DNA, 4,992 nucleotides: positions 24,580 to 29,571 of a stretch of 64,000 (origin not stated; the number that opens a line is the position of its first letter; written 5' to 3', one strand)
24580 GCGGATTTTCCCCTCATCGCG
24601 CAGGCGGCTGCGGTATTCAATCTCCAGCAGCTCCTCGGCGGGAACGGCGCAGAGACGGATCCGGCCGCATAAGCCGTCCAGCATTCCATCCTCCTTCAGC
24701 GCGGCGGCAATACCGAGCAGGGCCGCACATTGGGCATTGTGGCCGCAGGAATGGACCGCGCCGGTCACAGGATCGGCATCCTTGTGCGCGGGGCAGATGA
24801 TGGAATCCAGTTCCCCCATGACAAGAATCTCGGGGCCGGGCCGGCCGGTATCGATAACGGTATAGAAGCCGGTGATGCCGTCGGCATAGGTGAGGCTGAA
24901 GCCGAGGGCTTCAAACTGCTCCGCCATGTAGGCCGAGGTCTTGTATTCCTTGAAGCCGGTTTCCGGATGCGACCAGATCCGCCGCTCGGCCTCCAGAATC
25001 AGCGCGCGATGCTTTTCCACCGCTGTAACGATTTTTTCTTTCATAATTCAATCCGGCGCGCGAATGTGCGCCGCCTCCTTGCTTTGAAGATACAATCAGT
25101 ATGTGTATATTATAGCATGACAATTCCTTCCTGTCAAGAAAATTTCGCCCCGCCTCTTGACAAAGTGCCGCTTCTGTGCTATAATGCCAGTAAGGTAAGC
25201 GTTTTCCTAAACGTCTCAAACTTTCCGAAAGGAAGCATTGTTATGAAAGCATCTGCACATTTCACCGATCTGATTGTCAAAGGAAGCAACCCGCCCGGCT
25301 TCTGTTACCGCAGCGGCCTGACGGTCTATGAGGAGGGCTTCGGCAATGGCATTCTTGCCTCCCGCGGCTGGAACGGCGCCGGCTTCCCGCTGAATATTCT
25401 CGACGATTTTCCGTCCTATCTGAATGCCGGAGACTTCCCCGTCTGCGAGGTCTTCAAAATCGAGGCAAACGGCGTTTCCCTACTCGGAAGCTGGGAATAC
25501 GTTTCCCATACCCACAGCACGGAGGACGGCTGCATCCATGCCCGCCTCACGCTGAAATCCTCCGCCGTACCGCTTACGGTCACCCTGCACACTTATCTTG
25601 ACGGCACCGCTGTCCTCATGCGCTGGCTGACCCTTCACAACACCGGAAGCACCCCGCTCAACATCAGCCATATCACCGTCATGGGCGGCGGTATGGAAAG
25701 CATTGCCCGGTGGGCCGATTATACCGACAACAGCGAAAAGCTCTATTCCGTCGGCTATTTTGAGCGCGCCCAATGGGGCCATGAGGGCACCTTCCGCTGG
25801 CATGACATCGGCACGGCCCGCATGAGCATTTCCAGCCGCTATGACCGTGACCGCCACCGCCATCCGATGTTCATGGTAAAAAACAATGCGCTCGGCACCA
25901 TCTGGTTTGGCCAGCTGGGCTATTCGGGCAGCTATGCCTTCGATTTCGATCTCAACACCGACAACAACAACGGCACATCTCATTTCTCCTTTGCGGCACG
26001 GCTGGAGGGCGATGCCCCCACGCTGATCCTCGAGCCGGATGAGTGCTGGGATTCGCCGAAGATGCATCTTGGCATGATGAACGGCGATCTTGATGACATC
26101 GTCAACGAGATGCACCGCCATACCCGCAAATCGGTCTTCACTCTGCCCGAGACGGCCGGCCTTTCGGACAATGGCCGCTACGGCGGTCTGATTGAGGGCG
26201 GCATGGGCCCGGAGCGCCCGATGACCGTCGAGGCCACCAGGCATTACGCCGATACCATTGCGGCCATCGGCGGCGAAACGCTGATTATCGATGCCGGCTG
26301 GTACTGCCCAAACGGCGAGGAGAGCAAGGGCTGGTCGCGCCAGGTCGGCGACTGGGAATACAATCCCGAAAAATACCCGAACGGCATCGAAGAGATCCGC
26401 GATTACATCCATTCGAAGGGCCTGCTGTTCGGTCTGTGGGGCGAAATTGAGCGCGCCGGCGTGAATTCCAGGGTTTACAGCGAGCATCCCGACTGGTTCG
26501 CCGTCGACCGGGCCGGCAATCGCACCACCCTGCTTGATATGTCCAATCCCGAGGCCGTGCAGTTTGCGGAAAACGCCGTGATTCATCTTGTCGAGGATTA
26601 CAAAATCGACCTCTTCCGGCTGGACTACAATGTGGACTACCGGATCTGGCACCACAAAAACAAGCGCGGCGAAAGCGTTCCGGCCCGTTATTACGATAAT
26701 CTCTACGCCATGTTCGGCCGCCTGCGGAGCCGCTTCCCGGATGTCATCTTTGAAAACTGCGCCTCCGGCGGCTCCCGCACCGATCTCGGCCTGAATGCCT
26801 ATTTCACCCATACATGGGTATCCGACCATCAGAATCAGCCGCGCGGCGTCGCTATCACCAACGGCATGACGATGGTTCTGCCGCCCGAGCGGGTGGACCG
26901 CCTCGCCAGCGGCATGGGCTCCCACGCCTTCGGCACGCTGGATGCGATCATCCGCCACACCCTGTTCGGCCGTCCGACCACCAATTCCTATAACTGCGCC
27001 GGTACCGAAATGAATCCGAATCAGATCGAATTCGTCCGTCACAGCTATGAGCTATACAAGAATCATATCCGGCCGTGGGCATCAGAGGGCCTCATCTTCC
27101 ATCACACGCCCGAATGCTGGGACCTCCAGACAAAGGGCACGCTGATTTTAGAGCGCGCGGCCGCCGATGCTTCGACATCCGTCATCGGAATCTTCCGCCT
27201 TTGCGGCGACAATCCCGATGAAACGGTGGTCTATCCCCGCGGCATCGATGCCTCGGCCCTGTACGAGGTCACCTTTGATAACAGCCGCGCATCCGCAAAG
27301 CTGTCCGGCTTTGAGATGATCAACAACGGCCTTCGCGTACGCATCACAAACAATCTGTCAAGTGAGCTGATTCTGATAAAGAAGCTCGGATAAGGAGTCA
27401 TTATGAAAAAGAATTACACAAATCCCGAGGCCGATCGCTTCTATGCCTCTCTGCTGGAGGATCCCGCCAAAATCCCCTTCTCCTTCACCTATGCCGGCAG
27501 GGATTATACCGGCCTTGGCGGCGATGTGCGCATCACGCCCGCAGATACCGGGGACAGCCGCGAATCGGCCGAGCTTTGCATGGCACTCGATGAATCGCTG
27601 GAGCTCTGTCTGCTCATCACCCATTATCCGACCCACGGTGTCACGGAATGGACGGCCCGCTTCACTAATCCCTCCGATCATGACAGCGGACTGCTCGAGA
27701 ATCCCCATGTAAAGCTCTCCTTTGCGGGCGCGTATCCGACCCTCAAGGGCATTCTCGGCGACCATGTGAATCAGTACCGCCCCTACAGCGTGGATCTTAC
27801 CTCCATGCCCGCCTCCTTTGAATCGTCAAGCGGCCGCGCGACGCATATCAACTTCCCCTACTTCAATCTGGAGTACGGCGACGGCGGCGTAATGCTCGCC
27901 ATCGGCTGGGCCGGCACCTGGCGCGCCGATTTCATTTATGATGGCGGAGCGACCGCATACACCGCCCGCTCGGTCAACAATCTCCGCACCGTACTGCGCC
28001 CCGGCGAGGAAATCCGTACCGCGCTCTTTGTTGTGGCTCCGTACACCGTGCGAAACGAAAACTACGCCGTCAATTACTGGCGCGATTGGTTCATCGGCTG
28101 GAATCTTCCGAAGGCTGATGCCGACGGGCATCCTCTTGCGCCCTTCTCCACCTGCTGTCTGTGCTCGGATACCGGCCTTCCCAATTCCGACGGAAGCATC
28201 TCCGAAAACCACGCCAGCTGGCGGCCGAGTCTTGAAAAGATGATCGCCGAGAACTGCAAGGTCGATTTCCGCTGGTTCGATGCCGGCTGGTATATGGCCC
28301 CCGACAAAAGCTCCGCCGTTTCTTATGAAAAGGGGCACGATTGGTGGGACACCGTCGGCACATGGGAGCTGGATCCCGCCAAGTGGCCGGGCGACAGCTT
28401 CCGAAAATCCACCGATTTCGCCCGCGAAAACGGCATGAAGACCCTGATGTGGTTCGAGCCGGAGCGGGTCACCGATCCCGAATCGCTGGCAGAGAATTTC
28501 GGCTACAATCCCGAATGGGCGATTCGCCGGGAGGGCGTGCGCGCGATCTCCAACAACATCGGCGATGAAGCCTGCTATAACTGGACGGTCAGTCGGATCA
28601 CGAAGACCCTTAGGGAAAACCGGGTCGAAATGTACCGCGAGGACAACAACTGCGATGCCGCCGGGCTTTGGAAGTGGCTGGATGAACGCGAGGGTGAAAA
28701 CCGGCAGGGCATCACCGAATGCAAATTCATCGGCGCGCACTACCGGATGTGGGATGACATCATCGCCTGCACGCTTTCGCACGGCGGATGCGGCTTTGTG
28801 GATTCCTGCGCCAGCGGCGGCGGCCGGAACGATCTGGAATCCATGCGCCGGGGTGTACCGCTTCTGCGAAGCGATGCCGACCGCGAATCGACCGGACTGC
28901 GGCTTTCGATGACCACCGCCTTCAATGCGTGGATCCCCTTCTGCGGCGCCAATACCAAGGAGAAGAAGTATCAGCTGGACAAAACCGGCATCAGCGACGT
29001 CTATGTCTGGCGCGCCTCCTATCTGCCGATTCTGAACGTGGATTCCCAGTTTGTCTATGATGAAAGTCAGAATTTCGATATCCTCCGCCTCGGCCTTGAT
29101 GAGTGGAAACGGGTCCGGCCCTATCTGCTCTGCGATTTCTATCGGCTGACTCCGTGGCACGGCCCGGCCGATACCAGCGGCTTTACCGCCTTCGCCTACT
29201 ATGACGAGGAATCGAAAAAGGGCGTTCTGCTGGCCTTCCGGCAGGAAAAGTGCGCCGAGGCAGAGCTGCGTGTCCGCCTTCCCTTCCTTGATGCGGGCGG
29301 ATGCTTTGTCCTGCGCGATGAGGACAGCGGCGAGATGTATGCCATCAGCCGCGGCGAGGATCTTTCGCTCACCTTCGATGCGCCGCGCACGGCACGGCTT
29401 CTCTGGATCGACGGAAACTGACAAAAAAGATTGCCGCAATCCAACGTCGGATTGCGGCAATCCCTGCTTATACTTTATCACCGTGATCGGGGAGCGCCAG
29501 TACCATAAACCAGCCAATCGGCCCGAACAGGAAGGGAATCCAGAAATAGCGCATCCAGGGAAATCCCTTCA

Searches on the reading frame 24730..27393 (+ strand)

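Call 45: search_protein_families(library=pfam, proteins=[window:24730-27393:+], max_evalue=0.00001)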
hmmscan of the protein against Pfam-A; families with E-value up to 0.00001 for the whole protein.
window:24730-27393:+ (887 aa): 2 families
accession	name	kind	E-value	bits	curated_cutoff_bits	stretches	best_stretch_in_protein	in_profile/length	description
PF02065.24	Melibiase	-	6.2e-43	147.5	27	1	503-732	60-293/347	Melibiase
PF16875.11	Glyco_hydro_36N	-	3.3e-07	30.5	27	1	258-419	76-246/253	Glycosyl hydrolase family 36 N-terminal domain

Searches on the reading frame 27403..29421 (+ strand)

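Call 45: search_protein_families(library=pfam, proteins=[window:27403-29421:+], max_evalue=0.00001)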
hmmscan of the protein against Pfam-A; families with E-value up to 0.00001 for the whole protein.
window:27403-29421:+ (672 aa): 1 family
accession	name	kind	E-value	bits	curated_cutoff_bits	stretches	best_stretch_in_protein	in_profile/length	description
PF02065.24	Melibiase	-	1.5e-08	34.4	27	1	316-482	90-251/347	Melibiase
